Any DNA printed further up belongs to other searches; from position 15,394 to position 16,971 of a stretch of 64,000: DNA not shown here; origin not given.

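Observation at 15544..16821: Full-length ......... intein splitting the FtsH Walker-A P-loop (GTGK|C...HN|T)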

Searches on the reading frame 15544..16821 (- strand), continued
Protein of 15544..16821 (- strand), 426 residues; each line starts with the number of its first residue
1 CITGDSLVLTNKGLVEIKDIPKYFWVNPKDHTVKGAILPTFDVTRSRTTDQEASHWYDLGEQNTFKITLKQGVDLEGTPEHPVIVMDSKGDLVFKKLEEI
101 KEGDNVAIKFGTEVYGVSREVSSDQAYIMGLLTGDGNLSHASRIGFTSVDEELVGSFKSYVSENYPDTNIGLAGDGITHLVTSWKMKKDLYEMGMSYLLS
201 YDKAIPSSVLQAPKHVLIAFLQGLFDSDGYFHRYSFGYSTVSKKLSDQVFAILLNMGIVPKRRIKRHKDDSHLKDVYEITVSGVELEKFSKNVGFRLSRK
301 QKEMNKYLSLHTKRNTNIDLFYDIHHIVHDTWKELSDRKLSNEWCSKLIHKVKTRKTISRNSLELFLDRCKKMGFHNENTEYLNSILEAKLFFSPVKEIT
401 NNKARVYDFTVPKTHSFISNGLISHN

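Call 57: find_encoding_contigs(protein=P0272, flank=4000, max_places=2)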
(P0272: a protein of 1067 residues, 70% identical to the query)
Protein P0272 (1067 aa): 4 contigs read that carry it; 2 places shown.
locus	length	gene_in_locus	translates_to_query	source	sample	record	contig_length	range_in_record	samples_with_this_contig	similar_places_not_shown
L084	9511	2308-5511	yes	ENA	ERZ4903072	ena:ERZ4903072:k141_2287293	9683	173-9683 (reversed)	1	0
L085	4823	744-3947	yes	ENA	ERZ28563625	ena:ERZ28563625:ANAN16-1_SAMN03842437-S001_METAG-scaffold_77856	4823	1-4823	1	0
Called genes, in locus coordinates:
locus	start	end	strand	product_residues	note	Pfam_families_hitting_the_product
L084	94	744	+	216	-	PF13489:Methyltransf_23, PF07021:MetW (weak), PF13847:Methyltransf_31, PF08241:Methyltransf_11, PF08242:Methyltransf_12, PF13649:Methyltransf_25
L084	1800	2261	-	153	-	PF01668:SmpB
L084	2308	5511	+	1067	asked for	PF06480:FtsH_ext (faint), PF14890:Intein_splicing, PF14528:LAGLIDADG_3, PF00004:AAA, PF17862:AAA_lid_3, PF01434:Peptidase_M41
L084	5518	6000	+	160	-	-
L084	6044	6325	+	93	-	PF01541:GIY-YIG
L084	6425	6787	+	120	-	-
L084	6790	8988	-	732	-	PF17191:RecG_wedge, PF01336:tRNA_anti-codon, PF04851:ResIII (weak), PF00270:DEAD, PF00271:Helicase_C, PF22590:Cas3-like_C_2 (faint), PF19833:RecG_dom3_C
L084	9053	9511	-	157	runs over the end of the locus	PF07963:N_methyl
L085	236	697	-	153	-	PF01668:SmpB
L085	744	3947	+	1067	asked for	PF06480:FtsH_ext (faint), PF14890:Intein_splicing, PF14528:LAGLIDADG_3, PF00004:AAA, PF17862:AAA_lid_3, PF01434:Peptidase_M41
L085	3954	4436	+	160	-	-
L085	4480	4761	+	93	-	PF01541:GIY-YIG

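Call 61: search_protein_families(library=phrogs, proteins=[window:15544-16821:-], max_evalue=0.001)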
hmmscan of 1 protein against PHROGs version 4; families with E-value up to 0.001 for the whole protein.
window:15544-16821:- (426 aa): 4 families
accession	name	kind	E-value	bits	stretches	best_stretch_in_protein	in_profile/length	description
phrog_9666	-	unknown function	5.2e-28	98.7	1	1-426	65-486/779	-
phrog_17415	-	head and packaging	4.9e-12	45.7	1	1-144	189-315/940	terminase large subunit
phrog_4645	-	DNA, RNA and nucleotide metabolism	1.4e-11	45.1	1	122-302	106-298/308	endonuclease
phrog_30356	-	DNA, RNA and nucleotide metabolism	3.1e-11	43.1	1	60-323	427-685/823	helicase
